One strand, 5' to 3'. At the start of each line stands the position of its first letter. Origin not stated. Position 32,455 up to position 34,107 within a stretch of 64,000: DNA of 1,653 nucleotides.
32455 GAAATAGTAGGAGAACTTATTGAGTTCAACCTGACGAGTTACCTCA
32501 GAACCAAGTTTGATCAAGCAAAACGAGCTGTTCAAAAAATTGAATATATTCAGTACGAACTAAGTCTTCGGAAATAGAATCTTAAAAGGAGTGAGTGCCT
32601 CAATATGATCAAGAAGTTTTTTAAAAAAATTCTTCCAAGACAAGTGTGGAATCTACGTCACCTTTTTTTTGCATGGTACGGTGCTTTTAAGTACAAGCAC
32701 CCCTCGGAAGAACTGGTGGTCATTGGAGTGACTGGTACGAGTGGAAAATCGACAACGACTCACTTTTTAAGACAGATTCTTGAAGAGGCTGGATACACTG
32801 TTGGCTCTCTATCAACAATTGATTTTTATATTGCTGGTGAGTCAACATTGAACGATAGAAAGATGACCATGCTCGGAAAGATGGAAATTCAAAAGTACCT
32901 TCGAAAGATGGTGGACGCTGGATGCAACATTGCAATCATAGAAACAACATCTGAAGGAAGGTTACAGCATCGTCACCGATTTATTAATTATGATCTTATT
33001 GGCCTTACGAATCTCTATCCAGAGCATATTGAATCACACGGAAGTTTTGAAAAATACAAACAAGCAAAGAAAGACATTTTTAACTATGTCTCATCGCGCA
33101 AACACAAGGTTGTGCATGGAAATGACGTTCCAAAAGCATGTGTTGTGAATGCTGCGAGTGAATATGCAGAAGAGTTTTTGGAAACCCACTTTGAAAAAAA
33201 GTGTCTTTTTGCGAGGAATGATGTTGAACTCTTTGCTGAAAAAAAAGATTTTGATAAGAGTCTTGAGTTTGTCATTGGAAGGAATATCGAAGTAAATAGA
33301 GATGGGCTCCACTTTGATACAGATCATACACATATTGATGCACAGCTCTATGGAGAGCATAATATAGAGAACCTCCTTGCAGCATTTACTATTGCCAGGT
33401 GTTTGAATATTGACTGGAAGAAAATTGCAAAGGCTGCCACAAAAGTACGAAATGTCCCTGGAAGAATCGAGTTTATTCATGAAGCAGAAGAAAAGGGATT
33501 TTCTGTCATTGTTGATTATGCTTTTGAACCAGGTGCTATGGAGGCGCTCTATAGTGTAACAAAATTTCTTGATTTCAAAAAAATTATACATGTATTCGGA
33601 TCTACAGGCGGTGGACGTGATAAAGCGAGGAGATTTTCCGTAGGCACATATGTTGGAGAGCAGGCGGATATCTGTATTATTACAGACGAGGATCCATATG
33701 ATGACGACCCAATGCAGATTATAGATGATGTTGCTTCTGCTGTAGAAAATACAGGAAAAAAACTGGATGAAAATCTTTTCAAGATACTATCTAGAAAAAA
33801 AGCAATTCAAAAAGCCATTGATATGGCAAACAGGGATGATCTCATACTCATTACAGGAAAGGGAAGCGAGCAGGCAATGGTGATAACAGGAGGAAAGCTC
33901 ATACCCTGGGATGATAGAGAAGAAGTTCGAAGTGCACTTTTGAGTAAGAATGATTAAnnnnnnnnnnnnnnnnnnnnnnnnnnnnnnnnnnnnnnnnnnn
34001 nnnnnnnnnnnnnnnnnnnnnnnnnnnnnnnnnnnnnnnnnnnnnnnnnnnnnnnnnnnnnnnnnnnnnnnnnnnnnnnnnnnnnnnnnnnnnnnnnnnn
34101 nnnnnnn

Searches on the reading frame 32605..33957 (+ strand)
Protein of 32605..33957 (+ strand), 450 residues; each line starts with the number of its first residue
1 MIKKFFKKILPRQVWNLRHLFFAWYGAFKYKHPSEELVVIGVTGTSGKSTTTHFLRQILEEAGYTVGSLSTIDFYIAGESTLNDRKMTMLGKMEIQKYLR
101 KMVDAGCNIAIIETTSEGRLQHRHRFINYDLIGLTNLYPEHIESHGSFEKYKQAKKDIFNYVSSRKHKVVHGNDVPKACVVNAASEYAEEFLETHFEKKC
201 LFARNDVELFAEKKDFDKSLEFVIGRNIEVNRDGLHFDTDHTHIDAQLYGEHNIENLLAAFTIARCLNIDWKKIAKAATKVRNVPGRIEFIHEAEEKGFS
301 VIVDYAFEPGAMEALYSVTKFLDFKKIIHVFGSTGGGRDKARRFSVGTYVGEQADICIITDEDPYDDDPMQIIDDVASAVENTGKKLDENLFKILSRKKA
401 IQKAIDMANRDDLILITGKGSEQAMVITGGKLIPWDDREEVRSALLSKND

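Call 18: search_protein_families(library=pfam, proteins=[window:32605-33957:+], max_evalue=0.00001)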
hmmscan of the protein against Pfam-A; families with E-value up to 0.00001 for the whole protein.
window:32605-33957:+ (450 aa): 2 families
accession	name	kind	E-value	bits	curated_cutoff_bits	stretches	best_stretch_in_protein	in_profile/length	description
PF08245.18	Mur_ligase_M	-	1.4e-33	117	24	1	42-263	1-199/200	Mur ligase middle domain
PF02875.26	Mur_ligase_C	-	1.1e-19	71.9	28.4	1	286-420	1-127/127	Mur ligase, glutamate ligase domain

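Call 61: search_protein_families(library=ncbifam, proteins=[window:32605-33957:+], max_evalue=0.00001)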
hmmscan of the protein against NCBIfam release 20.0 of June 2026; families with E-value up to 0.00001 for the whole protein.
window:32605-33957:+ (450 aa): 27 families (the best 25 are shown)
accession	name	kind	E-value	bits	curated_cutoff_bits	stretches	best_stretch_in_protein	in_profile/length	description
TIGR01085.1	murE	subfamily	2.5e-91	307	257.3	1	28-445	76-471/472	UDP-N-acetylmuramyl-tripeptide synthetase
NF001126.0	PRK00139.1-4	equivalog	5.2e-87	292.4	373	1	29-447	96-484/486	UDP-N-acetylmuramoyl-L-alanyl-D-glutamate--2,6-diaminopimelate ligase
NF001124.0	PRK00139.1-2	equivalog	7.6e-79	265.7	476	1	27-447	102-494/500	UDP-N-acetylmuramoyl-L-alanyl-D-glutamate--2,6-diaminopimelate ligase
NF008896.0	PRK11929.1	equivalog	1.1e-77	261.7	1023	1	30-447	105-500/965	bifunctional UDP-N-acetylmuramoyl-L-alanyl-D-glutamate--2,6-diaminopimelate ligase MurE/UDP-N-acetylmuramoyl-tripeptide--D-alanyl-D-alanine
NF001123.0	PRK00139.1-1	equivalog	3.2e-63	214.1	586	1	29-444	99-488/493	UDP-N-acetylmuramoyl-L-alanyl-D-glutamate--2,6-diaminopimelate ligase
NF010628.0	PRK14022.1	equivalog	3.6e-50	171.1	536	1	30-429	104-465/483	UDP-N-acetylmuramoyl-L-alanyl-D-glutamate--L-lysine ligase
NF001130.0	PRK00139.2-4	equivalog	4.8e-46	157.6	715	1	26-436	98-501/516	UDP-N-acetylmuramoyl-L-alanyl-D-glutamate--2,6-diaminopimelate ligase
NF001129.0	PRK00139.2-3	equivalog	3.1e-36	124.9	762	1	29-441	110-510/517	UDP-N-acetylmuramoyl-L-alanyl-D-glutamate--2,6-diaminopimelate ligase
NF001127.0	PRK00139.2-1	equivalog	7.5e-35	120.6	997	1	25-429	97-495/520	UDP-N-acetylmuramoyl-L-alanyl-D-glutamate--2,6-diaminopimelate ligase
TIGR02068.2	cya_phycin_syn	equivalog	3.4e-31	108.1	850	1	35-423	477-853/862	cyanophycin synthetase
NF010623.0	PRK14016.1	subfamily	5.4e-31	107.5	877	1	37-424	480-856/871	cyanophycin synthetase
NF001131.0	PRK00139.2-5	equivalog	1.3e-26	93.5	1000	2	229-425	273-463/483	UDP-N-acetylmuramoyl-L-alanyl-D-glutamate--2,6-diaminopimelate ligase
NF053645.1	pMurC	equivalog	1.2e-24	86.9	560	1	38-329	103-394/492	pseudomurein biosynthesis peptide ligase pMurC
TIGR01143.1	murF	subfamily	3e-19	69.3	288.6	1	121-421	142-406/418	UDP-N-acetylmuramoyl-tripeptide--D-alanyl-D-alanine ligase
NF053646.1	pMurD1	equivalog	3.7e-19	68.7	610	1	38-419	110-441/465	pseudomurein biosynthesis peptide ligase pMurD1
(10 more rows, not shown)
